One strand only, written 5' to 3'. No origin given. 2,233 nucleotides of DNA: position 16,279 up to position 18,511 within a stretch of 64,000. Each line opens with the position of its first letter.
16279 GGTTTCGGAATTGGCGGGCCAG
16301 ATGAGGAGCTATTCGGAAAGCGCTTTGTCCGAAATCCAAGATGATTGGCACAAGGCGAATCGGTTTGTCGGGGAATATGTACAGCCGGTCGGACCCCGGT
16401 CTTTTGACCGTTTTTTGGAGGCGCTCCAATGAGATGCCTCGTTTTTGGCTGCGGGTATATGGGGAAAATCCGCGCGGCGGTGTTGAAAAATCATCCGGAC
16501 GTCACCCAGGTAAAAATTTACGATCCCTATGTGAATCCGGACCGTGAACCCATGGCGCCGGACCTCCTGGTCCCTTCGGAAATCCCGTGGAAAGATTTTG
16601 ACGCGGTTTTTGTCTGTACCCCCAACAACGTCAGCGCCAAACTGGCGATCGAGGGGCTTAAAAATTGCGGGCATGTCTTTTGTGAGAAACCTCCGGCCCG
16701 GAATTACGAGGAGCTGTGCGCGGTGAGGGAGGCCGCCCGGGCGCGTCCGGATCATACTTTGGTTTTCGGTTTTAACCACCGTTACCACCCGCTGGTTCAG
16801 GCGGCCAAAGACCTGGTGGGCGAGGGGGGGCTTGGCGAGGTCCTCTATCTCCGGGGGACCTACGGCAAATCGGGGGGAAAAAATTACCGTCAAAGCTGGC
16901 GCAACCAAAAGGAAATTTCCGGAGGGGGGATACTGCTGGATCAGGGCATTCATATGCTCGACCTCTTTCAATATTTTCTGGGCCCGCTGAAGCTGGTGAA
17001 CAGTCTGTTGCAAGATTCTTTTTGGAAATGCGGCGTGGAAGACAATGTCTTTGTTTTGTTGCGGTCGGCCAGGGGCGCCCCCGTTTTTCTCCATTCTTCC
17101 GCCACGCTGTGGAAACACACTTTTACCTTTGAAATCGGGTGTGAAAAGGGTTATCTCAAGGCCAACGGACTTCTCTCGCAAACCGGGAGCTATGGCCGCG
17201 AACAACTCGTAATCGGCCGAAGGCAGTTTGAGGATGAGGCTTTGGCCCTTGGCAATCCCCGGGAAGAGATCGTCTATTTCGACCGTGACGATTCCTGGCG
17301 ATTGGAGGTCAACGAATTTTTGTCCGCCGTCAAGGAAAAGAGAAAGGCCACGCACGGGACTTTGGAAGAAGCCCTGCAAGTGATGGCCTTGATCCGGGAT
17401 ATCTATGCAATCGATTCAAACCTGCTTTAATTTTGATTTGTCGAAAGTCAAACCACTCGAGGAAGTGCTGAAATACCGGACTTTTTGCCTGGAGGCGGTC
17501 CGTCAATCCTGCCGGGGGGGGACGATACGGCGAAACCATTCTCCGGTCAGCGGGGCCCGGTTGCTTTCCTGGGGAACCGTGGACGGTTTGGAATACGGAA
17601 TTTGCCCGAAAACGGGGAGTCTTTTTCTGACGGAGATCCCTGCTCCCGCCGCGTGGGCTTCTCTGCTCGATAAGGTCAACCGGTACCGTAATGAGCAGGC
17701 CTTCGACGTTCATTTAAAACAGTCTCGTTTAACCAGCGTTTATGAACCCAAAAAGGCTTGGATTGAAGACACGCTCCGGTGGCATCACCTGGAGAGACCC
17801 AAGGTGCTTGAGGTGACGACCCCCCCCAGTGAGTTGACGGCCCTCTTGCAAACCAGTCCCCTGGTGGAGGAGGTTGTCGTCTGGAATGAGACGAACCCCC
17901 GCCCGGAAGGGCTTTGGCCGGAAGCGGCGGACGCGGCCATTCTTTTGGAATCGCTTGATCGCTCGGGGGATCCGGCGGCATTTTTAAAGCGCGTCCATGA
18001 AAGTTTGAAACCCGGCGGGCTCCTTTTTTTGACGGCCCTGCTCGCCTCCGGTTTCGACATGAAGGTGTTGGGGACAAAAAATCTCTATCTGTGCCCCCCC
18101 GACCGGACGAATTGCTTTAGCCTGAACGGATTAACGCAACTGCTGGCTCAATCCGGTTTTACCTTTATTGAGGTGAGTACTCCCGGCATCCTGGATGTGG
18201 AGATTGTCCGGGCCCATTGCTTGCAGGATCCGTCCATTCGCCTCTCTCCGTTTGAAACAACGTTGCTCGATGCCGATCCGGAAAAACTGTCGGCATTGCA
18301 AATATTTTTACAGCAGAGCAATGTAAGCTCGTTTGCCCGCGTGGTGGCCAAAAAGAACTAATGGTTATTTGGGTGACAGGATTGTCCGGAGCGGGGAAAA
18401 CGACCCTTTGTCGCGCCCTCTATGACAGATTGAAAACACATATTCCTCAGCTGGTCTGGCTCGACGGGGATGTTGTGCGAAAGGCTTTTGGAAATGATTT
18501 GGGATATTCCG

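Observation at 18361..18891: APS-kinase-like gene translationally coupled to the phosphonate genes: possible 3'-kinase making a PAPS-like phosphonate donor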

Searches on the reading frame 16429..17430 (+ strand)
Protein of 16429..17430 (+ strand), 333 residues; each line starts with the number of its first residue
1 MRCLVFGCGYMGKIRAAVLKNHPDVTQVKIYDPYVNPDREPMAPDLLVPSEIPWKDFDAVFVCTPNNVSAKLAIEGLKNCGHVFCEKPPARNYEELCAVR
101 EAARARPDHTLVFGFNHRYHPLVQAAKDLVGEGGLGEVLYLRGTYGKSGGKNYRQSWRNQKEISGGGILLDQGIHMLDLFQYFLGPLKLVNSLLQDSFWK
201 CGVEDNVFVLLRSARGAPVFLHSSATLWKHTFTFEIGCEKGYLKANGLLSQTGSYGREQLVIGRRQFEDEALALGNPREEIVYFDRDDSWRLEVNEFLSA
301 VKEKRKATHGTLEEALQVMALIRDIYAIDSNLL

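Call 4: search_protein_families(library=pfam, proteins=[window:16429-17430:+], max_evalue=0.01)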
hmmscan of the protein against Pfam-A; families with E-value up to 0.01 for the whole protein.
window:16429-17430:+ (333 aa): 6 families
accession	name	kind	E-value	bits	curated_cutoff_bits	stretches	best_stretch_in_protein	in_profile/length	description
PF22725.1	GFO_IDH_MocA_C3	-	7.1e-26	91.1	27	1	123-243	1-123/124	GFO/IDH/MocA C-terminal domain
PF02894.22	GFO_IDH_MocA_C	-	2.4e-18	67.2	22.9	1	127-326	1-207/218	Oxidoreductase family, C-terminal alpha/beta domain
PF01408.29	GFO_IDH_MocA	-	1.5e-12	48.7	24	1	1-106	1-112/120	Oxidoreductase family, NAD-binding Rossmann fold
PF22685.1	Gal80p_C-like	-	0.00061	20.4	29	1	121-198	1-82/152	Gal80p, C-terminal domain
PF08635.15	ox_reductase_C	-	0.0008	19.5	22.5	1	118-189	1-69/142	Putative oxidoreductase C terminal domain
PF17326.7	DUF5365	-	0.0042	17.9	26.3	1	283-328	30-74/116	Family of unknown function (DUF5365)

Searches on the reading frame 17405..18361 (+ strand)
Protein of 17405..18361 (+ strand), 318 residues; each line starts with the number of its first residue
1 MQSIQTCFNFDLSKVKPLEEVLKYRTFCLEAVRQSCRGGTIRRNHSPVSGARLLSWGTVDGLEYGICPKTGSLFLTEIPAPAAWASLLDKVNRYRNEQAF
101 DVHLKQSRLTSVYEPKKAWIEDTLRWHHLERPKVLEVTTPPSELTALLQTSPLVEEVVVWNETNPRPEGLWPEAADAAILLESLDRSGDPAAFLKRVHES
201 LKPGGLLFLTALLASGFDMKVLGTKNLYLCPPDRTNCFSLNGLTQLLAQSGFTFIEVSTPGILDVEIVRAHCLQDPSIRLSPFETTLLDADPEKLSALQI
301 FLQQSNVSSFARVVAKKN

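Call 4: search_protein_families(library=pfam, proteins=[window:17405-18361:+], max_evalue=0.01)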
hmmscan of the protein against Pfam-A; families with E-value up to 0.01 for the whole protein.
window:17405-18361:+ (318 aa): 2 families
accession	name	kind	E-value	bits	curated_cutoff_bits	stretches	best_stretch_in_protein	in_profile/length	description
PF13489.12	Methyltransf_23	-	1.2e-09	38.5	27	1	169-256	80-163/164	Methyltransferase domain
PF08242.18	Methyltransf_12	-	0.00072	20.7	30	1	162-207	53-98/98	Methyltransferase domain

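Call 5: search_protein_families(library=ncbifam, proteins=[window:17405-18361:+], max_evalue=0.001)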
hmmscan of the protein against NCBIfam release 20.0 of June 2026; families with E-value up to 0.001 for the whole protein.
window:17405-18361:+ (318 aa): 1 family
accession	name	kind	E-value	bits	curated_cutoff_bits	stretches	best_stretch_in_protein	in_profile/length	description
TIGR04345.1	ovoA_Cterm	equivalog_domain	8.2e-05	22.2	170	1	179-253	139-211/242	putative 4-mercaptohistidine N1-methyltransferase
